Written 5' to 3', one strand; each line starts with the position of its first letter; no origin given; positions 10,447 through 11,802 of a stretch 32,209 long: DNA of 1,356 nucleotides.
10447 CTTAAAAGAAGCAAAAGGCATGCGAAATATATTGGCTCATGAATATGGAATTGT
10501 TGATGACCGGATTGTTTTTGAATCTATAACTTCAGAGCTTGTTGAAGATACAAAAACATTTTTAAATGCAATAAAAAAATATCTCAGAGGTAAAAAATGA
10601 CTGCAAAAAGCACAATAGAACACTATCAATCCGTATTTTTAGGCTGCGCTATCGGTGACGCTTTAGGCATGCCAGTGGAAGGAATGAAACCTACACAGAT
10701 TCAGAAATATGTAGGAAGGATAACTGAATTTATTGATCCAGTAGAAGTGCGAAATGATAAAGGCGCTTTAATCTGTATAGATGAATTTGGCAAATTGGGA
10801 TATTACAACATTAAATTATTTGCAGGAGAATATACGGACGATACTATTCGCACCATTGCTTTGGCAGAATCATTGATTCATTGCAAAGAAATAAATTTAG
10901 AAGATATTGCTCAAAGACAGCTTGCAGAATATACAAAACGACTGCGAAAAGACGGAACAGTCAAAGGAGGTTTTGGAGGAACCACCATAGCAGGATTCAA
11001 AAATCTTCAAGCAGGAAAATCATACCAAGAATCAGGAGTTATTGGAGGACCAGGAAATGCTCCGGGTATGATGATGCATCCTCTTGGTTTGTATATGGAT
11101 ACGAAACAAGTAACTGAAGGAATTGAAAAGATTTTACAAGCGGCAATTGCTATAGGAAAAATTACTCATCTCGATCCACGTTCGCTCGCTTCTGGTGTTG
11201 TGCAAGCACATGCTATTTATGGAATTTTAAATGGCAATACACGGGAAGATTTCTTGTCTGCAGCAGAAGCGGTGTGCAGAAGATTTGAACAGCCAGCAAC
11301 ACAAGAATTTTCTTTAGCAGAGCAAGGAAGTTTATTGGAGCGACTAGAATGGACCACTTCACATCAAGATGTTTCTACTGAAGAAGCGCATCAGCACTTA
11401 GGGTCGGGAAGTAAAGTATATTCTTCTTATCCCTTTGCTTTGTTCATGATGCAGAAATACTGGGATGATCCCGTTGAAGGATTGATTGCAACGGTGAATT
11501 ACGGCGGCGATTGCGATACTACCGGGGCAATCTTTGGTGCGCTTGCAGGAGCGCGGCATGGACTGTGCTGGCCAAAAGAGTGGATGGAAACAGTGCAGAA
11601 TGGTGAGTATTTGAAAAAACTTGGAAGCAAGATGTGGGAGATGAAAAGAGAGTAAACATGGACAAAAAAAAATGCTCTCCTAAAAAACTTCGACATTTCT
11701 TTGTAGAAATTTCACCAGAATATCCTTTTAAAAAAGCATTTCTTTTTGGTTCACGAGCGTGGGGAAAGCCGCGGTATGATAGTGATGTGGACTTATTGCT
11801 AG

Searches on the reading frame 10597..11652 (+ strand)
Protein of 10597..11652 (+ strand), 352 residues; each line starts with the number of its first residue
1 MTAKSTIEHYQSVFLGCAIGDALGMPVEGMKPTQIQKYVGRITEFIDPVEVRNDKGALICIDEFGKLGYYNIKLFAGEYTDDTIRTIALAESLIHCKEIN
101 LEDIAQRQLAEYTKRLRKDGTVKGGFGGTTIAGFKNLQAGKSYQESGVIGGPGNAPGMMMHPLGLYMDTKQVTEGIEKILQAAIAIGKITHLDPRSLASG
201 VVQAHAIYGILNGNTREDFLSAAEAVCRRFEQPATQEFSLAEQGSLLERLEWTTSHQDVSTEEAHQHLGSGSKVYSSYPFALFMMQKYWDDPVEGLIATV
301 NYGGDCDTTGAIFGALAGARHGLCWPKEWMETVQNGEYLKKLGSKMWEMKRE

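Call 5: search_protein_families(library=pfam, proteins=[window:10597-11652:+], max_evalue=0.01)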
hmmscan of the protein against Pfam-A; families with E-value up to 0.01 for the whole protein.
window:10597-11652:+ (352 aa): 1 family
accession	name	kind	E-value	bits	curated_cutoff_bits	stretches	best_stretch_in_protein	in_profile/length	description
PF03747.19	ADP_ribosyl_GH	-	1.8e-59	202.2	26.2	1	14-323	3-281/287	ADP-ribosylglycohydrolase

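Call 6: search_protein_families(library=ncbifam, proteins=[window:10597-11652:+], max_evalue=0.01)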
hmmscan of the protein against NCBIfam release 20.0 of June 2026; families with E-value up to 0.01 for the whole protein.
window:10597-11652:+ (352 aa): 2 families
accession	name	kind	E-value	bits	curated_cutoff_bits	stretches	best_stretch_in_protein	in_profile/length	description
TIGR02662.1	dinitro_DRAG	equivalog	8.8e-23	80.9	337.05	3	292-333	225-267/287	ADP-ribosyl-[dinitrogen reductase] hydrolase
NF041672.1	ADPriboarghdlase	equivalog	3.3e-14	52.4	490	2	71-223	105-253/361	ADP-ribosylarginine hydrolase Tri1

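Call 7: find_homologous_proteins(query=window:10597-11652:+, max_evalue=1e-10)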
Query window:10597-11652:+ (352 aa): 273 proteins with E <= 1e-10 among 5813 candidates; the best 120 are listed.
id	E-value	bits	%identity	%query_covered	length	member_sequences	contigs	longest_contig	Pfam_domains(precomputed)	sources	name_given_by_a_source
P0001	1.6e-238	808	100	100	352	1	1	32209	PF03747.20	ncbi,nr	ncbi:ADP-ribosylglycohydrolase family protein [Candidatus Woesearchaeota archaeon]|nr:ADP-ribosylgly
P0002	4.5e-161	554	70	98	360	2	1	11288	PF03747.20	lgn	-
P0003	5.0e-158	544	70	99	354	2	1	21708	PF03747.20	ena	-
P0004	9.3e-156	536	81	83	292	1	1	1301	PF03747.20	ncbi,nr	ncbi:MAG: ADP-ribosylglycohydrolase family protein, partial [Nanoarchaeota archaeon]|nr:ADP-ribosylg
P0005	9.4e-140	484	65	98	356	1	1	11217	PF03747.20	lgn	-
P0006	7.7e-139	481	65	93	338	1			PF03747.20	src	-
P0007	4.2e-133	462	59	100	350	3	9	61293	PF03747.20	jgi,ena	-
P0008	4.2e-133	462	59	97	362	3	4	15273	PF03747.20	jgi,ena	-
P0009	2.4e-132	459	61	98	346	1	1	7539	PF03747.20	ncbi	-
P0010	1.3e-129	450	59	97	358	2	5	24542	PF03747.20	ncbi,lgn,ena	-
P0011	3.5e-129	449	60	97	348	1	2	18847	PF03747.20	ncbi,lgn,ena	ncbi:MAG: ADP-ribosylglycohydrolase family protein [Nanoarchaeota archaeon]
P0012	3.7e-129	449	62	96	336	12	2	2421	PF03747.20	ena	-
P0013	2.6e-128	446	60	97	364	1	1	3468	PF03747.20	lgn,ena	-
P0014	1.5e-127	443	59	97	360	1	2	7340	PF03747.20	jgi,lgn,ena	-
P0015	5.6e-127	442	60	96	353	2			PF03747.20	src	-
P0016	5.9e-127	441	59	96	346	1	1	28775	PF03747.20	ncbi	-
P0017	1.4e-126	440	58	97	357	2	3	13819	PF03747.20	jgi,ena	-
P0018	7.1e-123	428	58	96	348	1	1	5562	PF03747.20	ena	-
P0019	2.6e-121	423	57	97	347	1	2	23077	PF03747.20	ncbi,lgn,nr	ncbi:ADP-ribosylglycohydrolase family protein [Candidatus Woesearchaeota archaeon]|nr:ADP-ribosylgly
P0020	5.3e-121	422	58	98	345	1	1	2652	PF03747.20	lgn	-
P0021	9.8e-121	421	58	96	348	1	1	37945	PF03747.20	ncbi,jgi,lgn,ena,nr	ncbi:MAG: ADP-ribosylglycohydrolase family protein [Nanoarchaeota archaeon]|nr:ADP-ribosylglycohydro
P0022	3.5e-120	419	57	98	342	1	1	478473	PF03747.20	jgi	jgi:ADP-ribosylglycohydrolase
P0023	3.5e-120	419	55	97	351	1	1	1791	PF03747.20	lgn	-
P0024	1.2e-119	417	56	98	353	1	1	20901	PF03747.20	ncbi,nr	ncbi:ADP-ribosylglycohydrolase family protein [Candidatus Woesearchaeota archaeon]|nr:ADP-ribosylgly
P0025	1.7e-119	417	54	99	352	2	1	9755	PF03747.20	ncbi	-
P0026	9.3e-119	415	54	98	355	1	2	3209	PF03747.20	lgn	-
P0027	1.4e-118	414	54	97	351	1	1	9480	PF03747.20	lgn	-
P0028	3.7e-118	413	53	98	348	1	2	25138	PF03747.20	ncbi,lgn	-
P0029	6.7e-118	412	55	99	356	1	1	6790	PF03747.20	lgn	-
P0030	8.9e-118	411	58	93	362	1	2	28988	PF03747.20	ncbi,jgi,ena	-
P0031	1.0e-117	411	57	97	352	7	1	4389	PF03747.20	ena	-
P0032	5.6e-117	409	55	97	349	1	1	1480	PF03747.20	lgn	-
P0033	6.5e-117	408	55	99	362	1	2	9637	PF03747.20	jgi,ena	-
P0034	1.2e-116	408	56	98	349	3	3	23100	PF03747.20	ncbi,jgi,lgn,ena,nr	ncbi:MAG TPA: hypothetical protein HA362_02685 [Nanoarchaeota archaeon]|nr:hypothetical protein [Nan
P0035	1.5e-116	407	54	98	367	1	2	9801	PF03747.20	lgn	-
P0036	1.8e-116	407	56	92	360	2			PF03747.20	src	-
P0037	1.9e-116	407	55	97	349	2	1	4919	PF03747.20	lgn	-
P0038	3.4e-116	406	56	96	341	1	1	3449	PF03747.20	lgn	-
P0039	8.3e-116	405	53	97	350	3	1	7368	PF03747.20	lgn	-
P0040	1.7e-115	404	53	98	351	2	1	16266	PF03747.20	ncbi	ncbi:MAG: ADP-ribosylglycohydrolase family protein [Nanoarchaeota archaeon]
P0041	1.7e-115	404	55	99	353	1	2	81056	PF03747.20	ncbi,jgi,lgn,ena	-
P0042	1.9e-115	404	53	97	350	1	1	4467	PF03747.20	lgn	-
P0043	2.0e-115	404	53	99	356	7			PF03747.20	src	-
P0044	2.6e-115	403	55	97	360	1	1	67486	PF03747.20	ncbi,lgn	-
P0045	3.1e-115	403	56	99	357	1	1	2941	PF03747.20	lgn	-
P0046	3.4e-115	403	55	98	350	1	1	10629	PF03747.20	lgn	-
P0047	9.4e-115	401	53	97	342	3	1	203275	PF03747.20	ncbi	-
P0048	1.2e-114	401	54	97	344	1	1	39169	PF03747.20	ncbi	ncbi:MAG: ADP-ribosylglycohydrolase family protein [Candidatus Woesearchaeota archaeon]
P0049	1.5e-114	401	53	97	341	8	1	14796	PF03747.20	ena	-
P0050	2.1e-114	400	51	99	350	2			PF03747.20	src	-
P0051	3.6e-114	399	54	97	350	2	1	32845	PF03747.20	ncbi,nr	ncbi:ADP-ribosylglycohydrolase family protein [Candidatus Woesearchaeota archaeon]|nr:ADP-ribosylgly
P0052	5.5e-114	399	53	97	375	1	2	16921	PF03747.20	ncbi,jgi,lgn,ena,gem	-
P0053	9.5e-114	398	55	97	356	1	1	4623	PF03747.20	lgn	-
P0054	1.7e-113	397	53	97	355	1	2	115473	PF03747.20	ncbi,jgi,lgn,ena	-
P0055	3.5e-113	396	53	98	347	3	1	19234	PF03747.20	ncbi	-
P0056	1.5e-112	394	54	98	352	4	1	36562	PF03747.20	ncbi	-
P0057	1.9e-112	394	53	98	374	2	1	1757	PF03747.20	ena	-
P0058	3.3e-112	393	53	97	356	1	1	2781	PF03747.20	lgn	-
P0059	2.7e-111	390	55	92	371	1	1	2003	PF03747.20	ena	-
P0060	4.1e-111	389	53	98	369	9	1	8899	PF03747.20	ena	-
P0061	8.3e-111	388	51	98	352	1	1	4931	PF03747.20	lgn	-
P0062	1.1e-110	388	52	97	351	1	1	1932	PF03747.20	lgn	-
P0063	1.2e-110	388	53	97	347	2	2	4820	PF03747.20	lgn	-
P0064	1.5e-110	388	52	97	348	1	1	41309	PF03747.20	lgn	-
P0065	1.7e-110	387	55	92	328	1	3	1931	PF03747.20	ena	-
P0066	6.2e-110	386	52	98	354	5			PF03747.20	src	-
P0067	7.4e-110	385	53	97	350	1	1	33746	PF03747.20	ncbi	-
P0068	8.8e-109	382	51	98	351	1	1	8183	PF03747.20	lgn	-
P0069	1.4e-108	381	51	98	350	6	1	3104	PF03747.20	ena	-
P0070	2.1e-108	380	50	98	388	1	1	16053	PF03747.20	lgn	-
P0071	2.7e-108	380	52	99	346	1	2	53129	PF03747.20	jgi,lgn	jgi:ADP-ribosyl-[dinitrogen reductase] hydrolase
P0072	4.8e-108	379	52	97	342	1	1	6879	PF03747.20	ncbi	-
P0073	7.2e-108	379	52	97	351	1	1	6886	PF03747.20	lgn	-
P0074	1.1e-107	378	52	99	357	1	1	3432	PF03747.20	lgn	-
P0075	1.4e-107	378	49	97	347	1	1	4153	PF03747.20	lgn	-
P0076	2.2e-107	377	53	97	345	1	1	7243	PF03747.20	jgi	jgi:ADP-ribosylglycohydrolase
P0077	3.1e-107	377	53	98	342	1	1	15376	PF03747.20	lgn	-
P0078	3.4e-107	376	52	98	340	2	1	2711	PF03747.20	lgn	-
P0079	6.6e-107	376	53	98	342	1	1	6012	PF03747.20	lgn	-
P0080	8.2e-107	375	50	98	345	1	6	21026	PF03747.20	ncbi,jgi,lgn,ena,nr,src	ncbi:MAG TPA: ADP-ribosylglycohydrolase family protein [Candidatus Nanoarchaeia archaeon]|nr:ADP-rib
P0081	9.1e-107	375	51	98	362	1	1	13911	PF03747.20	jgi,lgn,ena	-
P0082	1.8e-106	374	50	99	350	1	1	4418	PF03747.20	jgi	jgi:ADP-ribosyl-[dinitrogen reductase] hydrolase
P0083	2.0e-106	374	51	98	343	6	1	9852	PF03747.20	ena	-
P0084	2.1e-106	374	51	97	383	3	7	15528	PF03747.20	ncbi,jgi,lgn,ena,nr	ncbi:MAG TPA: ADP-ribosylglycohydrolase family protein [Candidatus Nanoarchaeia archaeon]|nr:ADP-rib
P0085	2.6e-106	374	50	98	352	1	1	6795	PF03747.20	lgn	-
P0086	2.8e-106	374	53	96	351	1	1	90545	PF03747.20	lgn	-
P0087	4.1e-106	373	52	98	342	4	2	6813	PF03747.20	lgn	-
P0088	4.1e-106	373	53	98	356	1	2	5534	PF03747.20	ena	-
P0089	6.4e-106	372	51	97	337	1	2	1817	PF03747.20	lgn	-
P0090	6.8e-106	372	55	91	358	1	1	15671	PF03747.20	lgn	-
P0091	1.0e-105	372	50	97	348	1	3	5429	PF03747.20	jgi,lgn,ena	-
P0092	2.6e-105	370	51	97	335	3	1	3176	PF03747.20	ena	-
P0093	2.6e-105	370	51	99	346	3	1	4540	PF03747.20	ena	-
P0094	3.2e-105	370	50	97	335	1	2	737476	PF03747.20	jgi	jgi:ADP-ribosyl-[dinitrogen reductase] hydrolase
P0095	4.9e-105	369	52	97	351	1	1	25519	PF03747.20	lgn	-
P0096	5.0e-105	369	51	100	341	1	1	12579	PF03747.20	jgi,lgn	-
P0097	5.6e-105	369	51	98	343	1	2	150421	PF03747.20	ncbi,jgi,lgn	-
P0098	5.8e-105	369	51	98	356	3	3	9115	PF03747.20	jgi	jgi:ADP-ribosylglycohydrolase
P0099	7.0e-105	369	53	99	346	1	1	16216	PF03747.20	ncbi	-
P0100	8.2e-105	369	49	99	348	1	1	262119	PF03747.20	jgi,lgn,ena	-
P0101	1.4e-104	368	50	96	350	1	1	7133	PF03747.20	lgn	-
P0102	1.4e-104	368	51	97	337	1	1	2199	PF03747.20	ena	-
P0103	1.4e-104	368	50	98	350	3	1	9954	PF03747.20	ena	-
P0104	1.7e-104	368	50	98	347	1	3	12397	PF03747.20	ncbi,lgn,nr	ncbi:ADP-ribosylglycohydrolase family protein [Candidatus Woesearchaeota archaeon]|nr:ADP-ribosylgly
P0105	3.3e-104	367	53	95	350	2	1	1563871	PF03747.20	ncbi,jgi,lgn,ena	ncbi:MAG: ADP-ribosylglycohydrolase family protein [Candidatus Woesearchaeota archaeon]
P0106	4.6e-104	366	51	97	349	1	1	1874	PF03747.20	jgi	jgi:ADP-ribosylglycohydrolase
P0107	6.3e-104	366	52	91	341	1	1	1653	PF03747.20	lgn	-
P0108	1.5e-103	365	50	99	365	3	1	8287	PF03747.20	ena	-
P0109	1.9e-103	364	54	92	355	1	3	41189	PF03747.20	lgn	-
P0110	1.9e-103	364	51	97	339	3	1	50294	PF03747.20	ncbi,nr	ncbi:ADP-ribosylglycohydrolase family protein [Candidatus Woesearchaeota archaeon]|nr:ADP-ribosylgly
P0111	2.0e-103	364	50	99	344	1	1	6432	PF03747.20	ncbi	-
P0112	2.6e-103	364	49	98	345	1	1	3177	PF03747.20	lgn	-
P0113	3.8e-103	363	52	98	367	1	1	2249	PF03747.20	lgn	-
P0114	6.8e-103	362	49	98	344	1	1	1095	PF03747.20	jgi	jgi:ADP-ribosyl-[dinitrogen reductase] hydrolase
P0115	9.1e-103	362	53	95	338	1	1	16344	PF03747.20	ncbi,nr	ncbi:ADP-ribosylglycohydrolase family protein [archaeon]|nr:ADP-ribosylglycohydrolase family protein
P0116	5.6e-102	359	50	97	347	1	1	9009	PF03747.20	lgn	-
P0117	1.8e-101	358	48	98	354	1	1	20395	PF03747.20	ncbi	ncbi:MAG: ADP-ribosylglycohydrolase family protein [Nanoarchaeota archaeon]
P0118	2.2e-101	357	49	97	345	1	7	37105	PF03747.20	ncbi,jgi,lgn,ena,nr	ncbi:MAG TPA: ADP-ribosylglycohydrolase family protein [Candidatus Nanoarchaeia archaeon]|nr:ADP-rib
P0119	2.4e-101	357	48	98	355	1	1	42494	PF03747.20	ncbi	-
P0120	4.3e-101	356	48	99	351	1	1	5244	PF03747.20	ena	-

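Call 10: find_encoding_contigs(protein=P0002, flank=5000, max_places=3)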
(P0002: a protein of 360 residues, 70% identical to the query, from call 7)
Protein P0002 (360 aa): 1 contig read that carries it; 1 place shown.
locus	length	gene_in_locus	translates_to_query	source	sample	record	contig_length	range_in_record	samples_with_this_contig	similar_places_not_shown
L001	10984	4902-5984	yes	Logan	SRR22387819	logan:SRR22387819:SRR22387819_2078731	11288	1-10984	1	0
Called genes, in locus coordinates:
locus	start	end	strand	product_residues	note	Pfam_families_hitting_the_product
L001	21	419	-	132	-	PF01850:PIN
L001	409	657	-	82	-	PF02697:VAPB_antitox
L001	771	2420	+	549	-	PF04095:NAPRTase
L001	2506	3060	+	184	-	-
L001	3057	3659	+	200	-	PF01467:CTP_transf_like (weak)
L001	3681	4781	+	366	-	PF02445:NadA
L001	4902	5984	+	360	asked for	PF03747:ADP_ribosyl_GH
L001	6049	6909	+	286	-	PF01513:NAD_kinase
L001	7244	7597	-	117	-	-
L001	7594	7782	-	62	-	-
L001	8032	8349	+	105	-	-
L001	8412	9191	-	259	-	-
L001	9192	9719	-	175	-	-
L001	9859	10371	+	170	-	PF03367:Zn_ribbon_ZPR1, PF22794:jr-ZPR1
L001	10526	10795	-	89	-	-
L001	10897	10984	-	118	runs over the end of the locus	PF03741:TerC, PF04332:DUF475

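Call 11: find_encoding_contigs(protein=P0003, flank=5000, max_places=3)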
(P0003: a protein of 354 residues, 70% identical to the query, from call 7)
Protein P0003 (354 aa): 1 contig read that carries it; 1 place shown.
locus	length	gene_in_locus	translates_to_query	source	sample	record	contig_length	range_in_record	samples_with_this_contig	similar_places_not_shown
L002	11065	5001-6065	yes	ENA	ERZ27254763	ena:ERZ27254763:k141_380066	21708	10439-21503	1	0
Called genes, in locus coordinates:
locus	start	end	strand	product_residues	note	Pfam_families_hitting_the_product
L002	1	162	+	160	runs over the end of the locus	PF00293:NUDIX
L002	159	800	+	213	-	-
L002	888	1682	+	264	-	PF00069:Pkinase, PF07714:PK_Tyr_Ser-Thr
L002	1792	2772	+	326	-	-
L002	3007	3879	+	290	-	-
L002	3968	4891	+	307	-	PF00224:PK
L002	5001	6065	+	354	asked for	PF03747:ADP_ribosyl_GH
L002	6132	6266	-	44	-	-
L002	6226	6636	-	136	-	PF02661:Fic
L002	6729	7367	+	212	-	-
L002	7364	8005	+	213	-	-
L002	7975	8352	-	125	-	PF18478:PIN_10 (weak), PF18480:DUF5615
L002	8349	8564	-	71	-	PF04255:DUF433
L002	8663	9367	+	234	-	-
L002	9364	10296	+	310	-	PF01513:NAD_kinase (faint)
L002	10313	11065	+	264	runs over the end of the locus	-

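Call 12: find_encoding_contigs(protein=P0007, flank=5000, max_places=4)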
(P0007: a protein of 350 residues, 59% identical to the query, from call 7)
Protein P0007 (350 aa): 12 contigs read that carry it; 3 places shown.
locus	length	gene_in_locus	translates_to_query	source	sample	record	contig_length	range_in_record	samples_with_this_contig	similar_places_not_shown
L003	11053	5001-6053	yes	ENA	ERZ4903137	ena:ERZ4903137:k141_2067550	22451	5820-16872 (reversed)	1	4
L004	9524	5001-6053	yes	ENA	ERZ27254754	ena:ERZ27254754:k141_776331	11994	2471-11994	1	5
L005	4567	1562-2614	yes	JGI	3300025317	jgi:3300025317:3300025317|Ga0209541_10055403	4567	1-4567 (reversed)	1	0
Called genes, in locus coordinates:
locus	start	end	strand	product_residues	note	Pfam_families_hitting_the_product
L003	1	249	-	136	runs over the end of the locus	PF11969:DcpS_C, PF01230:HIT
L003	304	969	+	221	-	PF19368:WHD_AraR, PF21906:WHD_NrtR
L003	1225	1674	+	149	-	PF15891:Nuc_deoxyri_tr2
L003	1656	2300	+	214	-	PF00857:Isochorismatase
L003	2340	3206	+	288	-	PF02540:NAD_synthase, PF03054:tRNA_Me_trans (faint)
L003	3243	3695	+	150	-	PF00293:NUDIX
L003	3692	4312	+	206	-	-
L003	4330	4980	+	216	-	-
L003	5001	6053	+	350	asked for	PF03747:ADP_ribosyl_GH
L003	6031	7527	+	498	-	-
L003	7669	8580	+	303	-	-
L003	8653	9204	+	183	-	PF04473:DUF553 (faint)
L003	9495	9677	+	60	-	-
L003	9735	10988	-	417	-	PF24762:TPR_IF140-IFT172 (faint), PF23774:TPR_GEMI5 (faint)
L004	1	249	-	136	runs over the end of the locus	PF11969:DcpS_C, PF01230:HIT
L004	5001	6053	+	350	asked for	PF03747:ADP_ribosyl_GH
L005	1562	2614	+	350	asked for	PF03747:ADP_ribosyl_GH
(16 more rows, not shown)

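Call 15: find_related_loci(query=A1, collection=genome_contigs, flank=6000)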
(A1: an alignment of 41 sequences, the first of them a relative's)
Query A1 (352 aa) in genome_contigs; peptide patterns used: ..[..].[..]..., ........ (x = any residue, [..] = any of these).
176 stretches matched a pattern; 102 encode a relative of the query (tblastn E <= 1e-3); the best 80 are kept; 79 distinct loci.
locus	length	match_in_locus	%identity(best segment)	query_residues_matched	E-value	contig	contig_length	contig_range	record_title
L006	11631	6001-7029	63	5-350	6e-143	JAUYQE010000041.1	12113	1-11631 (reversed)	MAG: Nanoarchaeota archaeon isolate C4_metabat.bin.89 C4_k141_563378, whole genome shotgun sequence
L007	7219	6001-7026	61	8-352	4e-138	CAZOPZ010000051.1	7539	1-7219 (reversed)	MAG TPA_asm: uncultured Methanosarcinales archaeon isolate binchicken_co251_164 genome assembly, contig: NODE_13978_leng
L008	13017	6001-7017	59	8-349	9e-137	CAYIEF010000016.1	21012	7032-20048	MAG TPA_asm: uncultured Methanosarcinales archaeon isolate ERP119705_co19_172 genome assembly, contig: NODE_2016_length_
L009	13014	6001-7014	60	10-351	3e-136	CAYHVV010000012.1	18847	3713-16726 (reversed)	MAG TPA_asm: uncultured Methanosarcinales archaeon isolate ERP119705_co15_611 genome assembly, contig: NODE_2877_length_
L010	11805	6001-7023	56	8-352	8e-128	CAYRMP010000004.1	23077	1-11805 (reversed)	MAG TPA_asm: uncultured Methanosarcinales archaeon isolate binchicken_co38_613 genome assembly, contig: NODE_4623_length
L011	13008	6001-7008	58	8-346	2e-126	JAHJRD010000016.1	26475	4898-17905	MAG: Nanoarchaeota archaeon isolate OS_PC_MetaG.mb.129 OS_PC_MetaG.mb.129_k141_109139, whole genome shotgun sequence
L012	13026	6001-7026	56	6-350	5e-125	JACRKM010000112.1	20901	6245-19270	MAG: Candidatus Woesearchaeota archaeon isolate NC_groundwater_1855_Pr3_B-0.1um_47_8 SR-2_scaffold_141_2688354, whole ge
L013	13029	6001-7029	56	1-346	1e-121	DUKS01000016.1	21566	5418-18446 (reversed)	MAG TPA_asm: Nanoarchaeota archaeon isolate UBA9640 contig_4312, whole genome shotgun sequence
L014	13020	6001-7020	54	8-350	1e-121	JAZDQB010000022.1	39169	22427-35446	MAG: Candidatus Woesearchaeota archaeon isolate MEGAHIT-group-0.97 k141_19724017, whole genome shotgun sequence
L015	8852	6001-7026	53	8-352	1e-120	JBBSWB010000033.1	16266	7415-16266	MAG: Nanoarchaeota archaeon isolate H41-bin204_1 H41_bin204_1_000000000033, whole genome shotgun sequence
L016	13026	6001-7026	54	8-350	3e-120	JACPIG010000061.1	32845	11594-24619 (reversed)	MAG: Candidatus Woesearchaeota archaeon isolate NC_groundwater_434_Ag_B-0.1um_47_10 GD18-4_B1_scaffold_708823, whole gen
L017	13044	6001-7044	53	1-350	2e-117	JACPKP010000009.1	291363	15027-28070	MAG: Candidatus Daviesbacteria bacterium isolate NC_groundwater_498_Ag_S-0.1um_40_17 S35_SO-1_scaffold_95576, whole geno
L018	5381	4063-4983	56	8-317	3e-115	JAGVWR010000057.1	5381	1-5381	Candidatus Pacearchaeota archaeon isolate RIFCSPLOWO2_01_FULL_32_14 rifcsplowo2_01_scaffold_111172, whole genome shotgun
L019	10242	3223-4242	53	8-349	9e-115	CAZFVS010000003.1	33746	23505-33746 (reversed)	MAG TPA_asm: uncultured Gammaproteobacteria bacterium isolate SRP269290_co2_8 genome assembly, contig: NODE_1110_length_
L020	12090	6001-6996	52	7-348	7e-114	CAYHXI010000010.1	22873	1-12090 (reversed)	MAG TPA_asm: uncultured Methanosarcinales archaeon isolate ERP119705_co15_591 genome assembly, contig: NODE_2023_length_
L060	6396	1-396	45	220-351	2e-36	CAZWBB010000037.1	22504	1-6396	MAG TPA_asm: uncultured Methanosarcinales archaeon isolate SRP077602_co2_374 genome assembly, contig: NODE_3419_length_2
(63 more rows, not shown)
